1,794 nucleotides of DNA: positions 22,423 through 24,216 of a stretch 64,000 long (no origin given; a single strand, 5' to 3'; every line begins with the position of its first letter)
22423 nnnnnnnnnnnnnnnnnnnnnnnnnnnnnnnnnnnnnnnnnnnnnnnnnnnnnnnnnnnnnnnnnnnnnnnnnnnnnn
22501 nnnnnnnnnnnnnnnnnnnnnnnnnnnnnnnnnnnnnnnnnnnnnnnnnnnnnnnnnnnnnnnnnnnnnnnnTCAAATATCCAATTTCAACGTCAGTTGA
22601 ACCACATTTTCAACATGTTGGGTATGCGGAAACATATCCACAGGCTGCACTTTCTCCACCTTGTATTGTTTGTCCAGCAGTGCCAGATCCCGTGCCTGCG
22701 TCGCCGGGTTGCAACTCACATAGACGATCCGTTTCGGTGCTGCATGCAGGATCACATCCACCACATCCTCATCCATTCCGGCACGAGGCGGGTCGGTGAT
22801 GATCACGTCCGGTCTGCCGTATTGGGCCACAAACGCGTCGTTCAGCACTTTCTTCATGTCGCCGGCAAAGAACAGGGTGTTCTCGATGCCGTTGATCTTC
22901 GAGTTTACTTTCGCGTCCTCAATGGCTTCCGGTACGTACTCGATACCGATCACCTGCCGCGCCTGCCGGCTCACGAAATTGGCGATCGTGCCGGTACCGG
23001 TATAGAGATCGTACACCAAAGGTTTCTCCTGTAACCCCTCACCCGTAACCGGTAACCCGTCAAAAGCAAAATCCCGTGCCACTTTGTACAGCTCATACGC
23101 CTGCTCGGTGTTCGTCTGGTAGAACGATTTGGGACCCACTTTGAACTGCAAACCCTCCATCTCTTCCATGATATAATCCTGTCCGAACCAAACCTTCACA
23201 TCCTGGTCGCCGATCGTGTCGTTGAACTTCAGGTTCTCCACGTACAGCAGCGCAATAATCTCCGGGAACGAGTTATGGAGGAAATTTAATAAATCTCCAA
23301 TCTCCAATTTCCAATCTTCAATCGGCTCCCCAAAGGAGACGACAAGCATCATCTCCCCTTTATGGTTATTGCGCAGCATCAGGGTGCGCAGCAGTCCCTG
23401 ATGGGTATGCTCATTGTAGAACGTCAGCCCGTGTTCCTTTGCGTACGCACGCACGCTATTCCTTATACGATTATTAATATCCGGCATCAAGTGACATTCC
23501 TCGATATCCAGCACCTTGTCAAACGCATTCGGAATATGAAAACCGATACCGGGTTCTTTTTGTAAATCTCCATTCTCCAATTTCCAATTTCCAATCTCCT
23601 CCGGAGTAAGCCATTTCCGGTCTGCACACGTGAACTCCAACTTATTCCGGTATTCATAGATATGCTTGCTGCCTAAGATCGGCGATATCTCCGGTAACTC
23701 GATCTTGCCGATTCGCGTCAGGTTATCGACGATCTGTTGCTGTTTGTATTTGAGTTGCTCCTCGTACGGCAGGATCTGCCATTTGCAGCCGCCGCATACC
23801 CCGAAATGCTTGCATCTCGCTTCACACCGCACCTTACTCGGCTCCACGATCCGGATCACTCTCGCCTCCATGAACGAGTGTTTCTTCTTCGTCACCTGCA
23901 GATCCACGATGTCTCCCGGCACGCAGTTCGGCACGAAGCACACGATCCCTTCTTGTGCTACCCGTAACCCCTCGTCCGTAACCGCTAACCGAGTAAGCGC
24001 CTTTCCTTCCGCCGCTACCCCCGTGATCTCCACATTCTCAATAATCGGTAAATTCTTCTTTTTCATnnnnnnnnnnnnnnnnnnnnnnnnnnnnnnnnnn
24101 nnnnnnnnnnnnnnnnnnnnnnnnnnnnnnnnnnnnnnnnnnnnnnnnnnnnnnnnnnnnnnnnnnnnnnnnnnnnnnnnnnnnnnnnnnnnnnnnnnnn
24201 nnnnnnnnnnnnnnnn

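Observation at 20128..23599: ATTGGAG heptamer arrays inserted in-frame in two unrelated enzymes give a recurrent WKLEIGD peptide, always in sense orientation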

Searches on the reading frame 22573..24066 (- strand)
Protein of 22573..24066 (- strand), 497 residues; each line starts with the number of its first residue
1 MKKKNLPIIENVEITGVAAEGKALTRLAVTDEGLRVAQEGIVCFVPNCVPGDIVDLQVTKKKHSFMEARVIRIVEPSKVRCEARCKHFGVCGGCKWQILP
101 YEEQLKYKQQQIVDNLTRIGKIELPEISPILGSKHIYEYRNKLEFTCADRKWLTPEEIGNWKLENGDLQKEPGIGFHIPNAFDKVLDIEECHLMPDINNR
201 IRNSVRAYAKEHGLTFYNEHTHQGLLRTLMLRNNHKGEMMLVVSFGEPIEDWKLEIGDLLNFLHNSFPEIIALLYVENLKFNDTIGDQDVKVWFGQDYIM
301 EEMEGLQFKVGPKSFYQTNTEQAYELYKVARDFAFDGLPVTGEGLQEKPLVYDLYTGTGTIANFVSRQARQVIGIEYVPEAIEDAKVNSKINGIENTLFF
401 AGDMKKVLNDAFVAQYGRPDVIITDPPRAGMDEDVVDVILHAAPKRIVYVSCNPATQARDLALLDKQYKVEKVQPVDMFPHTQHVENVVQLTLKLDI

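Call 10: find_homologous_proteins(query=window:22576-24066:-)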
Query seq(497 aa) (497 aa): 8000 proteins with E <= 0.001 among 8000 candidates; the best 120 are listed.
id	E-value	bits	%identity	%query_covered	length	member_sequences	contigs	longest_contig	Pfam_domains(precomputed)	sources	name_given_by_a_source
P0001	0.0e+0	1069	94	100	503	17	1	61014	PF13847.13,PF09445.17,PF05958.18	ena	-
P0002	0.0e+0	1012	91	99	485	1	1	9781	PF13847.13,PF02475.24,PF09445.17,PF05958.18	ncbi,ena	-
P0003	0.0e+0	1011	91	99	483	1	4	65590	PF13847.13,PF02475.24,PF09445.17,PF05958.18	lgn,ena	-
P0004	4.5e-293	990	89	99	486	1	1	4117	PF13847.13,PF02475.24,PF09445.17,PF05958.18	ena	-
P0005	1.6e-290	982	88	99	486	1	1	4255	PF13847.13,PF02475.24,PF09445.17,PF05958.18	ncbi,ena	-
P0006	2.8e-287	971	88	99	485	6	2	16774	PF13847.13,PF02475.24,PF09445.17,PF05958.18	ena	-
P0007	7.8e-282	953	83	99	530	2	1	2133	PF13847.13,PF09445.17,PF05958.18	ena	-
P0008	1.7e-278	942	83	99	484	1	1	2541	PF13847.13,PF09445.17,PF05958.18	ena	-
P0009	8.0e-278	940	83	99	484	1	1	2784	PF13847.13,PF05958.18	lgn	-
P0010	1.9e-276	935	82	99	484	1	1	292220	PF13847.13,PF05958.18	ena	-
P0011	1.3e-275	933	82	99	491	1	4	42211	PF13847.13,PF05958.18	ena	-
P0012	6.2e-275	930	82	99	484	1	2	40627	PF13847.13,PF05958.18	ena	-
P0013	7.6e-275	930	82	99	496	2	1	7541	PF13847.13,PF09445.17,PF05958.18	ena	-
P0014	4.8e-274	927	81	99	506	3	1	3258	PF13847.13,PF09445.17,PF05958.18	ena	-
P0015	6.8e-273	924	81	99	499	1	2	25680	PF13847.13,PF02475.24,PF09445.17,PF05958.18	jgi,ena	-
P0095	1.1e-263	893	77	99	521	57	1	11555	PF13847.13,PF02475.24,PF05958.18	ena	-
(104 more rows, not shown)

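Call 15: find_related_loci(query=A1, collection=genome_contigs, flank=10000)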
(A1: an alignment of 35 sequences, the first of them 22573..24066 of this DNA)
Query A1 (497 aa) in genome_contigs; peptide patterns used: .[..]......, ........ (x = any residue, [..] = any of these).
599 stretches matched a pattern (row limit reached: there are more); 569 encode a relative of the query (tblastn E <= 1e-3); the best 80 are kept; 80 distinct loci.
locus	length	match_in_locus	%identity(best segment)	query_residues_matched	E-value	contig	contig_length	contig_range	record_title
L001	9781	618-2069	91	1-494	0e+0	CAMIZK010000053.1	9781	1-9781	MAG: uncultured Bacteroidales bacterium isolate SRR12081303_bin.35_metaWRAP_v1.3_MAG genome assembly, contig: ERZ1228976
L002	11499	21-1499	81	2-495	0e+0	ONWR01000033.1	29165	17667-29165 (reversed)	uncultured Bacteroidales bacterium isolate RUG715 genome assembly, contig: scaffold_2069, whole genome shotgun sequence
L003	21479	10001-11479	80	2-496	0e+0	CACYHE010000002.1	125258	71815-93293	MAG: uncultured Bacteroidales bacterium isolate RUG11936 genome assembly, contig: RUG11936_asm_2, whole genome shotgun s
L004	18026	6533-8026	79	2-494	0e+0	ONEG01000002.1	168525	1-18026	uncultured Bacteroidales bacterium isolate RUG225 genome assembly, contig: scaffold_71, whole genome shotgun sequence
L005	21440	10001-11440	80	2-494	0e+0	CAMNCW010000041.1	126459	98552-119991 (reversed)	MAG: uncultured Bacteroidales bacterium isolate SRR873599_bin.45_metaWRAP_v1.3_MAG genome assembly, contig: ERZ1756080.1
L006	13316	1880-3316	81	1-494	0e+0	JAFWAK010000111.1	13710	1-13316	MAG: Paludibacteraceae bacterium isolate RGIG5560 Sheep_Colon.Co__c2221877, whole genome shotgun sequence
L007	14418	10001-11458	78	2-496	0e+0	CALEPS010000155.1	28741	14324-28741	MAG TPA_asm: uncultured Bacteroidales bacterium isolate ERR1278073_bin.19_CONCOCT_v1.1_MAG genome assembly, contig: ERZ8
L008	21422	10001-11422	79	1-494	0e+0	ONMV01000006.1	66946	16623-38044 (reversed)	uncultured Bacteroidales bacterium isolate RUG455 genome assembly, contig: scaffold_560, whole genome shotgun sequence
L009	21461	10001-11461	80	1-494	0e+0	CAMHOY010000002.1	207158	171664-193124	MAG: uncultured Bacteroidales bacterium isolate SRR11784285_bin.47_metaWRAP_v1.3_MAG genome assembly, contig: ERZ1220277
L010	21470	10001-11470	78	2-494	0e+0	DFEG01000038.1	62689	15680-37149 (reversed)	MAG TPA_asm: Bacteroidales bacterium UBA3808 UBA3808_contig_16192, whole genome shotgun sequence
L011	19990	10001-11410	80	2-494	0e+0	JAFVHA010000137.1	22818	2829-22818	MAG: Paludibacteraceae bacterium isolate RGIG5163 Sheep_Abomasum-5__c443628, whole genome shotgun sequence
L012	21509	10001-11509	77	2-494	0e+0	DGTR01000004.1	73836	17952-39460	MAG TPA_asm: Bacteroidales bacterium UBA4331 UBA4331_contig_1168, whole genome shotgun sequence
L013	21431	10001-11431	80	1-494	0e+0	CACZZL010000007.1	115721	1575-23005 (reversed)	MAG: uncultured Bacteroidales bacterium isolate RUG13090 genome assembly, contig: RUG13090_asm_7, whole genome shotgun s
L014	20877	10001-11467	78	2-495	0e+0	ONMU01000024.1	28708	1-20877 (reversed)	uncultured Bacteroidales bacterium isolate RUG454 genome assembly, contig: scaffold_1082, whole genome shotgun sequence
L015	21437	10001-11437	79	1-497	0e+0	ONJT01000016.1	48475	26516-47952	uncultured Bacteroidales bacterium isolate RUG372 genome assembly, contig: scaffold_371, whole genome shotgun sequence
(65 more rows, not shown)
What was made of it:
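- The related sequences are all metagenome-assembled (call 15).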

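Call 27: search_solved_structures(query=window:22573-24066:-, show_alignments=1)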
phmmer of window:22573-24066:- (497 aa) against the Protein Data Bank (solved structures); distinct sequences matched with E-value up to 0.001: 9.
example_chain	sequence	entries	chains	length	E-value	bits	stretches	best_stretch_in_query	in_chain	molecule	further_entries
5xj1_A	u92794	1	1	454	1.2e-59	205.4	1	29-497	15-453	Uncharacterized RNA methyltransferase SP_1029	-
5xj2_A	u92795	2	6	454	2.9e-59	204.1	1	29-497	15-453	Uncharacterized RNA methyltransferase SP_1029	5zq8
5zq1_A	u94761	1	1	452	6e-59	203.1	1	29-495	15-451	Uncharacterized RNA methyltransferase SP_1029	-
5zq0_A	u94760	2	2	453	6e-59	203.1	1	29-495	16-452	Uncharacterized RNA methyltransferase SP_1029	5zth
2jjq_A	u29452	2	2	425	1.3e-42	149.3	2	171-491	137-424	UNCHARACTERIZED RNA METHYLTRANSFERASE PYRAB10780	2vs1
8z62_A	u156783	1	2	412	3.6e-40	141.1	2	173-492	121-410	23S rRNA (uracil(747)-C(5))-methyltransferase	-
1uwv_A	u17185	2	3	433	5e-37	130.8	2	303-490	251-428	23S RRNA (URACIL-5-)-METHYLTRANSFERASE RUMA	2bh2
3bt7_A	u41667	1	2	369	9.8e-14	54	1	291-494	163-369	tRNA (uracil-5-)-methyltransferase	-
2as0_A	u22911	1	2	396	4.1e-06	28.8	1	348-430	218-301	hypothetical protein PH1915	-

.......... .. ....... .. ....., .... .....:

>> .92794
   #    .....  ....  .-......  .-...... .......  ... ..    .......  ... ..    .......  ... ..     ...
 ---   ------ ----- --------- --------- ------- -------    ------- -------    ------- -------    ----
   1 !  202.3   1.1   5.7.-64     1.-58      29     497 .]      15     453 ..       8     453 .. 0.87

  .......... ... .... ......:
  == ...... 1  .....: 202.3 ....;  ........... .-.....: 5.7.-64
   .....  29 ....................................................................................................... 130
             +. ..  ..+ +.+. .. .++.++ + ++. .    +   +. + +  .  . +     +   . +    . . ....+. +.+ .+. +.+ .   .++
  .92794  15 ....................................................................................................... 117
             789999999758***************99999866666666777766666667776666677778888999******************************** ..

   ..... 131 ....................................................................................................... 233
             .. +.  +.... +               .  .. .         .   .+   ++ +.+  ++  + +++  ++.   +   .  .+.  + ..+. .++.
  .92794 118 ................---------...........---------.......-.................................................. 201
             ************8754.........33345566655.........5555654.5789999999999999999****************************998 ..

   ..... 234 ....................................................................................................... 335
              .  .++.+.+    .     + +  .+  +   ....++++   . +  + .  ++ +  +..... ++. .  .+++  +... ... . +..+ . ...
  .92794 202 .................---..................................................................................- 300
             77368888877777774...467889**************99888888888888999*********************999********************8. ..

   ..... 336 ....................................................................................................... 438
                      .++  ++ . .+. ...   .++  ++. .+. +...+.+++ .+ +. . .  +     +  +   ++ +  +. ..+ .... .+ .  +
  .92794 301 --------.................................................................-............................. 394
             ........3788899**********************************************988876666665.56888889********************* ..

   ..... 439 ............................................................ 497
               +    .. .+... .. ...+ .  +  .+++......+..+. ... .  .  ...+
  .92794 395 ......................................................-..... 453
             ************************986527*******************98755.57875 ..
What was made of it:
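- These places are gaps relative to the solved homologue 5XJ1 (call 27).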

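Call 36: predict_structure(alignment_id=A1)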
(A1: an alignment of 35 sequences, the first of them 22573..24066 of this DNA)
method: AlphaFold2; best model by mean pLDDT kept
length: 497 residues; sequences in the alignment: 35
mean_pLDDT: 72.0   pTM: 0.70
mean pLDDT of the five models: 72.0, 67.3, 65.1, 61.9, 59.0
residues with pLDDT >= 90: 58; 70-90: 261; 50-70: 107; < 50: 71
segments of 3 or more residues with pLDDT < 50: 1-5, 30-38, 90-92, 134-140, 149-158, 164-193, 341-343
pLDDT, mean of each block of 10 residues (from residue 1): 58 75 69 45 79 81 75 81 58 61 79 69 77 50 55 45 47 34 30 57 73 68 73 76 86 86 92 87 65 89 79 60 74 77 63 74 85 84 82 90 84 90 80 84 89 70 87 78 73 74
secondary structure, 60 per line:
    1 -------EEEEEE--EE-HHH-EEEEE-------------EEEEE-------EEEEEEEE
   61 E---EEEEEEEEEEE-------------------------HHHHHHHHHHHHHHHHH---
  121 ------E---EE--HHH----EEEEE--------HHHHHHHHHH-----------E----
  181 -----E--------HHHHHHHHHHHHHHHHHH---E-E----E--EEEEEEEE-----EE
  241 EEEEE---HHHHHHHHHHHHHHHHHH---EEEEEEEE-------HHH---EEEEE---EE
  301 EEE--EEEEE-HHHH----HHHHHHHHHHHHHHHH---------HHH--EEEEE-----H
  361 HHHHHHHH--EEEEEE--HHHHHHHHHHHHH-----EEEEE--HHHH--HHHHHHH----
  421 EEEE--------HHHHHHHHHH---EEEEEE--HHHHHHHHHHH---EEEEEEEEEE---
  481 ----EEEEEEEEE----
elements in order: E8-13 E23-27 E41-45 E53-61 E65-75 H101-117 E142-146 H155-164 H195-212 E226-233 E239-245 H249-266 E270-277 E291-295 E299-303 E306-310 H312-315 H320-335 E350-354 H360-368 E371-376 H379-391 E397-401 H404-407 H410-416 E421-424 H433-442 E446-451 H454-464 E468-477 E485-493
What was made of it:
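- In RlmD: a low-confidence region (residues 153-172), a loop (336-349) and one confident helix (249-266) (call 36). The RlmD 248-260 array is modelled as part of a confident helix (pLDDT 86-92, call 36).
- Tried and rejected: Rejected for RlmD 248-260, which is a helix in the AlphaFold model (call 36).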

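Call 47: find_encoding_contigs(protein=P0001, flank=10000, max_places=4)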
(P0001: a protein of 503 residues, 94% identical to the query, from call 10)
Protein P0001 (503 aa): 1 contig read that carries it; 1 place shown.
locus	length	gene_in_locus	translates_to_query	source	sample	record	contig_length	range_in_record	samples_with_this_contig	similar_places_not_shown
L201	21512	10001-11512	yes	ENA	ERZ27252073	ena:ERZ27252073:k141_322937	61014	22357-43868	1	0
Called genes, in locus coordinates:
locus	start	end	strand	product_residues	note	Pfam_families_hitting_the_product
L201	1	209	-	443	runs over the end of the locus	PF02881:SRP54_N, PF06414:Zeta_toxin (faint), PF00448:SRP54, PF01656:CbiA (weak), PF02492:cobW (weak), PF02978:SRP_SPB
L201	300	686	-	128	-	-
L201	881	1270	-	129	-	-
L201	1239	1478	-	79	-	-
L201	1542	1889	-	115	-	PF18925:DUF5675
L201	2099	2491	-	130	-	-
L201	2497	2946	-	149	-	-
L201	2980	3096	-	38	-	-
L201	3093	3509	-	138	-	-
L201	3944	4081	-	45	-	-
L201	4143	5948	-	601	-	PF18998:Flg_new_2 (weak)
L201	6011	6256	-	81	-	-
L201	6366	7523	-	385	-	PF12833:HTH_18, PF00165:HTH_AraC (weak)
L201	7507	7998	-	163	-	PF12833:HTH_18, PF00165:HTH_AraC (weak)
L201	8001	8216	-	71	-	-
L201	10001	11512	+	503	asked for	PF05958:tRNA_U5-meth_tr, PF09445:Methyltransf_15 (faint), PF13847:Methyltransf_31 (weak)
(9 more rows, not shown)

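Call 50: list_cluster_members(proteins=[P0001, P0095])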
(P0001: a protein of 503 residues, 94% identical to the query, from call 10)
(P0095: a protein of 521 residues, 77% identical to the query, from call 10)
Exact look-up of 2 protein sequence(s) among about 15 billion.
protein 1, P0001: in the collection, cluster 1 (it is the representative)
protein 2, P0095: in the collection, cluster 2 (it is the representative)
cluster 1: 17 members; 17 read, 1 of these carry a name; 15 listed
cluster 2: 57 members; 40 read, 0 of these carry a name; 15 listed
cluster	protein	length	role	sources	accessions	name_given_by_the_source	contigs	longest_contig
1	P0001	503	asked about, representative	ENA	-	-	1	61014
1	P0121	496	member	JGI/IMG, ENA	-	23S rRNA (uracil1939-C5)-methyltransferase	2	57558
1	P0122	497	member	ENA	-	-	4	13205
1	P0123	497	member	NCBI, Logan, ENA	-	-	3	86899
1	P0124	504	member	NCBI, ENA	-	-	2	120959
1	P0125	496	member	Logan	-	-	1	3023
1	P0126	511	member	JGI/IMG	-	-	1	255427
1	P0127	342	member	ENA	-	-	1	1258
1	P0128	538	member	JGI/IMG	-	-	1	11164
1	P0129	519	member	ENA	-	-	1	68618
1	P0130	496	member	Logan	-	-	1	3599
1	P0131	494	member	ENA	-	-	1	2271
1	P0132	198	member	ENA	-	-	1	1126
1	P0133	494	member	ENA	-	-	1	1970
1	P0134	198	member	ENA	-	-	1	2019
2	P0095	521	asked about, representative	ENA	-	-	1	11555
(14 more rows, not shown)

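Call 55: search_protein_families(library=pfam, proteins=[window:22573-24066:-])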
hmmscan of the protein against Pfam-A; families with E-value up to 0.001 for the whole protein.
window:22573-24066:- (497 aa): 6 families
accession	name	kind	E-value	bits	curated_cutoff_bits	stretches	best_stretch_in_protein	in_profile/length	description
PF05958.17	tRNA_U5-meth_tr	-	1.4e-20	74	23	1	288-492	148-355/357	tRNA (Uracil-5-)-methyltransferase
PF13847.12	Methyltransf_31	-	1.5e-10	41.4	27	1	351-425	7-81/145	Methyltransferase domain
PF09445.16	Methyltransf_15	-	2.8e-05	24.2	22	1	351-432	4-85/165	RNA cap guanine-N2 methyltransferase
PF02475.24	TRM5-TYW2_MTfase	-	5.1e-05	23.7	28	1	347-410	36-102/164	TRM5/TYW2 methyltransferase domain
PF13649.12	Methyltransf_25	-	0.00014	22.9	27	1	351-407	1-58/97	Methyltransferase domain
PF03602.21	Cons_hypoth95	-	0.00069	19.8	24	0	349-439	43-136/182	Conserved hypothetical protein 95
